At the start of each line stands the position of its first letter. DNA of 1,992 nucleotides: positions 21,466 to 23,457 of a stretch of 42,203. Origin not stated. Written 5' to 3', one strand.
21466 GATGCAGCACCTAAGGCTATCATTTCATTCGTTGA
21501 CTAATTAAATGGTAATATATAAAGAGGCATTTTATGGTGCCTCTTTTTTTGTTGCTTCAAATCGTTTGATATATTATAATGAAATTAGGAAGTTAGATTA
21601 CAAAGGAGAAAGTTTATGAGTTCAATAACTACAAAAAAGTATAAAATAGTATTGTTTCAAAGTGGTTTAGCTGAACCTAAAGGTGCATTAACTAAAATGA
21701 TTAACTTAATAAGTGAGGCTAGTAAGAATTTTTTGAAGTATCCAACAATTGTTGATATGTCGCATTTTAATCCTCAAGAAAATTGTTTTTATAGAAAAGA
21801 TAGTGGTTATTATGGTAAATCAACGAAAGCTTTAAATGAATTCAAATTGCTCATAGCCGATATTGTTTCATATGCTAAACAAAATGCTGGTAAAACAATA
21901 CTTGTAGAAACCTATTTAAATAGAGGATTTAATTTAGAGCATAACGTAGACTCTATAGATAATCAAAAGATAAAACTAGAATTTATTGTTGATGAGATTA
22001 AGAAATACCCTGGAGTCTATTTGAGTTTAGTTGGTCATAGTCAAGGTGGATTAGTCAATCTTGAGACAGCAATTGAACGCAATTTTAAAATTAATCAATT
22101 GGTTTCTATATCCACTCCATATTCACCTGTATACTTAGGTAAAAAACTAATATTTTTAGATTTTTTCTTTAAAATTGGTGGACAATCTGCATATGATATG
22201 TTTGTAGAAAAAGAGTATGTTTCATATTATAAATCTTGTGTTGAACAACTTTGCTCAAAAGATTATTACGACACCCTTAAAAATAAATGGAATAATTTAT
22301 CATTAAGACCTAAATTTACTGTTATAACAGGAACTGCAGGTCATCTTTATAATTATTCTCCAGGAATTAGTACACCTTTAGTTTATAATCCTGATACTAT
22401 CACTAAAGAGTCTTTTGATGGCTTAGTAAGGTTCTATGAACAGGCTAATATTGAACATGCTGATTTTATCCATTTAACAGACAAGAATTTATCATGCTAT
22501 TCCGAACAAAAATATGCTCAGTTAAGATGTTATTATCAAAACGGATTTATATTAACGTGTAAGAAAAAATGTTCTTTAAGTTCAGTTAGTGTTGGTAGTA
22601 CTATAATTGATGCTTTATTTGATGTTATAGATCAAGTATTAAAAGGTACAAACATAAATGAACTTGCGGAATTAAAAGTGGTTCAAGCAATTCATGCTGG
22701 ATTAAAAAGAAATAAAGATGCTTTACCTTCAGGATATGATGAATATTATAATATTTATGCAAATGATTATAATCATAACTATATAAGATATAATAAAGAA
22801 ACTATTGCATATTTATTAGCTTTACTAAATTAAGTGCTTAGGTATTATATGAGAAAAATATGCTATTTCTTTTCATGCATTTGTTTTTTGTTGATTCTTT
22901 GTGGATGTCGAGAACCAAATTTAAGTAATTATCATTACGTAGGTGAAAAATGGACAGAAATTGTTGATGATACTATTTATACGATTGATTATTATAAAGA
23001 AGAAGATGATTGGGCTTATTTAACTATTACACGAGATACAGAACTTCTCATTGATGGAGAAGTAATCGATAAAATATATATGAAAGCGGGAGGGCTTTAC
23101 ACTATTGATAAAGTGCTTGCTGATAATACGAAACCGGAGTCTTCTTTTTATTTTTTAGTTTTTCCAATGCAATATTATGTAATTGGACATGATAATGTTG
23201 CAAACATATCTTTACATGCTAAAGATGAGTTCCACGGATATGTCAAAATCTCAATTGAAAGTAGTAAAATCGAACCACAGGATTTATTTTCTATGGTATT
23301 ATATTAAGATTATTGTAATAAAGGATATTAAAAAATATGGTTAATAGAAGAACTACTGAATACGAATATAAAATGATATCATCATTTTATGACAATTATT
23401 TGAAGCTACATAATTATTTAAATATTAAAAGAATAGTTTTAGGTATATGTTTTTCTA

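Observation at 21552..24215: Self-contained three-gene cassette wedged into the conserved rplQ | ecfA junction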

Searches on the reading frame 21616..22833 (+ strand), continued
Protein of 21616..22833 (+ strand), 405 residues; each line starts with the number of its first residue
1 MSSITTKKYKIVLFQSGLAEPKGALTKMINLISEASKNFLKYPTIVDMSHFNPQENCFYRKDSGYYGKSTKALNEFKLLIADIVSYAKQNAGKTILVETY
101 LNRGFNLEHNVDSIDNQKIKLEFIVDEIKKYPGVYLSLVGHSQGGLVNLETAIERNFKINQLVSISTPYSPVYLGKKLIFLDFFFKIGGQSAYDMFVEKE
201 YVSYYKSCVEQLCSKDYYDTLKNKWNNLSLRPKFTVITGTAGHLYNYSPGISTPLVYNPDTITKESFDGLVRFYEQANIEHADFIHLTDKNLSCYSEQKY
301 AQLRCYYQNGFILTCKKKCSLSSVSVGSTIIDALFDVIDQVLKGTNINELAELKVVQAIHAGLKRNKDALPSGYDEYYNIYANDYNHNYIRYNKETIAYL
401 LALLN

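Call 82: search_protein_families(library=padloc, proteins=[L107:820-3120:-, L107:3134-3757:-, L107:3763-4674:-, L107:4961-5548:+, L107:6001-7260:+, L107:7313-7864:+, L107:7937-8755:+], max_evalue=0.001)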
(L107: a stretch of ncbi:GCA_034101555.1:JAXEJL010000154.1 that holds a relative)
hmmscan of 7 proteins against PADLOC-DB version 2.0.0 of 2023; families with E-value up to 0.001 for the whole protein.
L107:820-3120:- (767 aa): 12 families
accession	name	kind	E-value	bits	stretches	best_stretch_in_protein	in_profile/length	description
PDLC04890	PDC-S06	-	7e-173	575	1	11-763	4-726/732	-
PDLC04886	PDC-S06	-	9.2e-113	376.4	1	18-761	12-724/727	-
PDLC04897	PDC-S06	-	3.5e-51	172.7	1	12-698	5-672/727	-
PDLC04887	PDC-S06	-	6.2e-42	142.1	1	20-623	26-654/790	-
PDLC04894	PDC-S06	-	6.6e-37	125.4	1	21-592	21-574/740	-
PDLC04896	PDC-S06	-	7.1e-23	79.1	1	52-609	70-590/732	-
PDLC03859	LmuB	-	2.6e-17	61.2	1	94-600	187-597/611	-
PDLC04898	PDC-S06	-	5.8e-13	46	1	61-596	103-615/752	-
PDLC02360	PrrC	-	7e-10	36.5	1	479-642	124-250/372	PrrC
PDLC02980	AriA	-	2.5e-09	35.5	1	336-590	114-301/304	-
PDLC04893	PDC-S06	-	1e-06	25.5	1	252-545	373-659/862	-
PDLC03865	LmuB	-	1.8e-06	24.5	1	41-603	522-989/1007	-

L107:3134-3757:- (208 aa): 0 families

L107:3763-4674:- (304 aa): 0 families

L107:4961-5548:+ (196 aa): 1 family
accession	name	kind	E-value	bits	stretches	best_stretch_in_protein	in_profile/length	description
PDLC01851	CARF3--CARF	-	0.00066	17.2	1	128-191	190-254/279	-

L107:6001-7260:+ (420 aa): 0 families

L107:7313-7864:+ (184 aa): 0 families

L107:7937-8755:+ (273 aa): 10 families
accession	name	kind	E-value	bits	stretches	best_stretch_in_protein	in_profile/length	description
PDLC04906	PDC-S09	-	4.8e-10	37.7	1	181-253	6-76/98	-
PDLC04903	PDC-S09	-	2.2e-09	35.6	1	182-232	10-60/108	-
PDLC04904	PDC-S09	-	2.7e-08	31.9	1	197-242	24-69/104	-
PDLC04902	PDC-S09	-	2.9e-08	31.9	1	197-253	20-73/97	-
PDLC04905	PDC-S09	-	1.7e-07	29.5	1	197-253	20-75/101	-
PDLC04368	PDC-M05A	-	4.6e-07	27.9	1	191-255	100-161/201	-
PDLC04907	PDC-S09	-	4.6e-05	21.5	1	196-228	25-57/114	-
PDLC04778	PDC-M70A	-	9.8e-05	19.8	1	168-250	22-102/355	-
PDLC04369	PDC-M05A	-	0.00012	19.7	1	197-248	102-152/201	-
PDLC04372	PDC-M05A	-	0.00053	18.3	1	191-244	69-118/167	-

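Call 88: search_protein_families(library=ncbifam, proteins=[L107:4961-5548:+, L011:6907-7398:+, L012:6204-7007:+, L004:9281-9577:+, L004:9634-9927:+, L004:8651-9076:+], max_evalue=0.01)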
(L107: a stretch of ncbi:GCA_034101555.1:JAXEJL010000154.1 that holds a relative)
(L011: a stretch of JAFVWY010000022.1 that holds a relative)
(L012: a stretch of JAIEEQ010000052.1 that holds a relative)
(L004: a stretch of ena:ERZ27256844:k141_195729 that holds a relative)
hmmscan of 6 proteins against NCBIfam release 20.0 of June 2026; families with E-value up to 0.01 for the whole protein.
L107:4961-5548:+ (196 aa): 10 families
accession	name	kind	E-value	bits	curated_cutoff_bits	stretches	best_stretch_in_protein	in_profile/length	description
TIGR02937.1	sigma70-ECF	superfamily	1.3e-08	34.6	42.9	1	73-193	85-165/165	sigma-70 family RNA polymerase sigma factor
TIGR02985.1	Sig70_bacteroi1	subfamily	1.8e-06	28.3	126.4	1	103-193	73-162/162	RNA polymerase sigma-70 factor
NF009172.0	PRK12519.1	subfamily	0.0006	19.4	222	1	118-195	111-191/194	RNA polymerase sigma factor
TIGR02952.1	Sig70_famx2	equivalog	0.0015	18.5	206.45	1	100-193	81-170/170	ECF subfamily RNA polymerase sigma factor, BldN family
TIGR02984.1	Sig-70_plancto1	subfamily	0.0019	17.8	183.75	1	120-193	114-188/189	RNA polymerase sigma-70 factor, Planctomycetaceae-specific subfamily 1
NF007222.0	PRK09640.1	equivalog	0.0025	17.4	194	1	132-195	120-184/188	RNA polymerase sigma factor SigX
NF009168.0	PRK12515.1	subfamily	0.0043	16.6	236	1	121-188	108-178/189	RNA polymerase sigma factor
TIGR02983.1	SigE-fam_strep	subfamily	0.0071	16.2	141.55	0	134-194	98-159/162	SigE family RNA polymerase sigma factor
TIGR02959.1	SigZ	equivalog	0.0078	16.1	168.65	1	129-195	83-150/170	RNA polymerase sigma factor SigZ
NF009166.1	PRK12513.1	equivalog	0.0093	15.7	206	0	124-194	116-187/193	RNA polymerase sigma factor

L011:6907-7398:+ (164 aa): 55 families (the best 25 are shown)
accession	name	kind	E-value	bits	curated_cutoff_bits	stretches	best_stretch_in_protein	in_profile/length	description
TIGR02937.1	sigma70-ECF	superfamily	2e-14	53.5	42.9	1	53-161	62-165/165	sigma-70 family RNA polymerase sigma factor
TIGR02989.1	Sig-70_gvs1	subfamily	1.9e-08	34.4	124.55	1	62-158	65-155/158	RNA polymerase sigma-70 factor, Rhodopirellula/Verrucomicrobium family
NF004113.0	PRK05602.1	equivalog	1.2e-07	31.6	208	1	79-163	121-203/211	RNA polymerase sigma factor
NF045758.2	YlxM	equivalog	2.3e-07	30.8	80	1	114-162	17-65/72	YlxM family DNA-binding protein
NF006550.0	PRK09047.1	equivalog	3e-07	30.1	173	1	74-163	95-189/194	RNA polymerase sigma factor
TIGR02980.1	SigBFG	subfamily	3.8e-07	30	234.35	1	91-160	155-225/227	SigB/SigF/SigG family RNA polymerase sigma factor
TIGR02479.1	FliA_WhiG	subfamily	6e-07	29.4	189.6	1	47-159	102-221/224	FliA/WhiG family RNA polymerase sigma factor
TIGR02983.1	SigE-fam_strep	subfamily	7.7e-07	29.1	141.55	1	94-161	91-158/162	SigE family RNA polymerase sigma factor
NF058625.1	sigma_PG0214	equivalog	1.9e-06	27.7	130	1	87-163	87-163/170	GFO_1088 family ECF-type sigma factor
TIGR02985.1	Sig70_bacteroi1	subfamily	2e-06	28.1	126.4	1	77-160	91-161/162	RNA polymerase sigma-70 factor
NF006158.0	PRK08301.1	equivalog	4.4e-06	26.3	339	1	96-163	168-239/241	RNA polymerase sporulation sigma factor SigE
TIGR02952.1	Sig70_famx2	equivalog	7.6e-06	25.9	206.45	1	89-160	96-169/170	ECF subfamily RNA polymerase sigma factor, BldN family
NF005644.0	PRK07408.1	subfamily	8.1e-06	25.6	261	1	57-163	146-255/258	RNA polymerase sigma factor SigF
TIGR02984.1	Sig-70_plancto1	subfamily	9.5e-06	25.3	183.75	1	53-161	82-188/189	RNA polymerase sigma-70 factor, Planctomycetaceae-specific subfamily 1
TIGR02835.1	spore_sigmaE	equivalog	1.4e-05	24.7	348.6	1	96-163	161-232/234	RNA polymerase sporulation sigma factor SigE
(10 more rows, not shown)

L012:6204-7007:+ (268 aa): 2 families
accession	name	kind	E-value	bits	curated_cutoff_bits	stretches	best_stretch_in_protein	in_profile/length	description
NF006158.0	PRK08301.1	equivalog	0.0012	18.4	339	1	214-262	183-231/241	RNA polymerase sporulation sigma factor SigE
TIGR02835.1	spore_sigmaE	equivalog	0.0015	18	348.6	1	212-262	174-224/234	RNA polymerase sporulation sigma factor SigE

L004:9281-9577:+ (99 aa): 1 family
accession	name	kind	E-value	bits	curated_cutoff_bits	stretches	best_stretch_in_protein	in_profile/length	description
TIGR02978.1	phageshock_pspC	equivalog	0.0056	16.5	104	1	11-91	39-115/121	envelope stress response membrane protein PspC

L004:9634-9927:+ (98 aa): 2 families
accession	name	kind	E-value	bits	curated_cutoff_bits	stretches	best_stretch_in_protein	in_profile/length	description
TIGR00445.1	mraY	equivalog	0.002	17.6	192.05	1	28-73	195-240/321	phospho-N-acetylmuramoyl-pentapeptide-transferase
TIGR00950.1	2A78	equivalog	0.0071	15.8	230.2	1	19-92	90-155/264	carboxylate/amino acid/amine transporter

L004:8651-9076:+ (142 aa): 0 families

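Call 90: list_cluster_members(proteins=[P0004, P0006, P0024, P0027, P0028, P0043, P0062])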
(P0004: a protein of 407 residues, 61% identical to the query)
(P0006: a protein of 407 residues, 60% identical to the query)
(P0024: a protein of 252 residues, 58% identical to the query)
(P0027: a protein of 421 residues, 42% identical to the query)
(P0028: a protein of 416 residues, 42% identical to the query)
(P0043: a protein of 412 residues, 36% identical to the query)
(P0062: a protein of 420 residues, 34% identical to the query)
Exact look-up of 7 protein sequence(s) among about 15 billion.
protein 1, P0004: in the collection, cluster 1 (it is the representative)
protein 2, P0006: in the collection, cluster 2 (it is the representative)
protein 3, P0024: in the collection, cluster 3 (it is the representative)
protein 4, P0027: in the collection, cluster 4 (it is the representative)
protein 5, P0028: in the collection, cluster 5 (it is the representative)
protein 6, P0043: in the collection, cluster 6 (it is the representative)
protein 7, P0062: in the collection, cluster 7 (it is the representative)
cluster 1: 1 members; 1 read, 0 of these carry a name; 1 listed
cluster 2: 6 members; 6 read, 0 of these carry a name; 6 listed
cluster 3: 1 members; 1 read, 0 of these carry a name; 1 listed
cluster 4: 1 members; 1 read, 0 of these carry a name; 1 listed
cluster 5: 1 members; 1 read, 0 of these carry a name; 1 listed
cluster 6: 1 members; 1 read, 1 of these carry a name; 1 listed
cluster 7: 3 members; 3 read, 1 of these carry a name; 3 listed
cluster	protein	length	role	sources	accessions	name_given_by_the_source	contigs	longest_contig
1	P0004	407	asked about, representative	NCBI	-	-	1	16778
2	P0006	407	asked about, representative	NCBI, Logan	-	-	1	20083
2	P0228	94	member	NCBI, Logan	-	-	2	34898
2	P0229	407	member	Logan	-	-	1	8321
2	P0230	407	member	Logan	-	-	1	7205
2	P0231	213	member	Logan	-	-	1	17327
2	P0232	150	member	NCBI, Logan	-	-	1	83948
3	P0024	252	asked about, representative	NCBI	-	-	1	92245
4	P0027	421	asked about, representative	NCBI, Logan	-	-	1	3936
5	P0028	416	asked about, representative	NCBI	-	-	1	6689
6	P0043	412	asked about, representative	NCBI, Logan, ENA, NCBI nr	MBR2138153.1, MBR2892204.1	MAG: hypothetical protein IKC22_07550 [Bacilli bacterium] | hypothetical protein [Bacilli bacterium]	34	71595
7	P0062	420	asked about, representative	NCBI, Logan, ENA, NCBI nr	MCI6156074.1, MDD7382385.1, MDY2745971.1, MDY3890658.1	MAG: hypothetical protein SOV57_02025 [Bacilli bacterium] | hypothetical protein [Erysipelotrichaceae bacterium]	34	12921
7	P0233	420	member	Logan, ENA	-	-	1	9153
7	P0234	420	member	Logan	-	-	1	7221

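Call 93: find_related_loci(query=L010:6001-7257:+, collection=viral_contigs, flank=8000)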
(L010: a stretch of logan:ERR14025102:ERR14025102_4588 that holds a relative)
Query L010:6001-7257:+ (419 aa) in viral_contigs; peptide patterns used: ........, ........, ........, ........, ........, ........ (x = any residue, [..] = any of these).
6 stretches matched a pattern, but none encodes a relative of the query by tblastn (E <= 1e-3).

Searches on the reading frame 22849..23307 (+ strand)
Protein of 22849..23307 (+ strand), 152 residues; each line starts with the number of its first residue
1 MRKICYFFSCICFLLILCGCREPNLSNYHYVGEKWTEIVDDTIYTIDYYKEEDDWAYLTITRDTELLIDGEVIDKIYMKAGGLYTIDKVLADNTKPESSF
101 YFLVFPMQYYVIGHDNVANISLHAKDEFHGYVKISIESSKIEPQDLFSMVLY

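Call 3: search_protein_families(library=pfam, proteins=[window:22849-23307:+], max_evalue=1)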
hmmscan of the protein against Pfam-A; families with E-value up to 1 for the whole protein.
window:22849-23307:+ (152 aa): 0 families

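Call 4: search_protein_families(library=padloc, proteins=[window:22849-23307:+], max_evalue=1)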
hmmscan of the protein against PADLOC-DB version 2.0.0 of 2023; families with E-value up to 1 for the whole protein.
window:22849-23307:+ (152 aa): 0 families

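Call 5: search_protein_families(library=ncbifam, proteins=[window:22849-23307:+], max_evalue=1)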
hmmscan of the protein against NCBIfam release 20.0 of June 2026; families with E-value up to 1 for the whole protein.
window:22849-23307:+ (152 aa): 0 families

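Call 66: search_protein_families(library=phrogs, proteins=[window:22849-23304:+], max_evalue=0.01)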
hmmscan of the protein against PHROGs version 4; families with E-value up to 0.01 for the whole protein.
window:22849-23304:+ (152 aa): 0 families

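Call 75: search_solved_structures(query=A4, max_evalue=10)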
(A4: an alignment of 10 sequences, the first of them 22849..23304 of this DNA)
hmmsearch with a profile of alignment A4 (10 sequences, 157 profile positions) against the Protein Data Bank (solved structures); distinct sequences matched with E-value up to 10: 0.
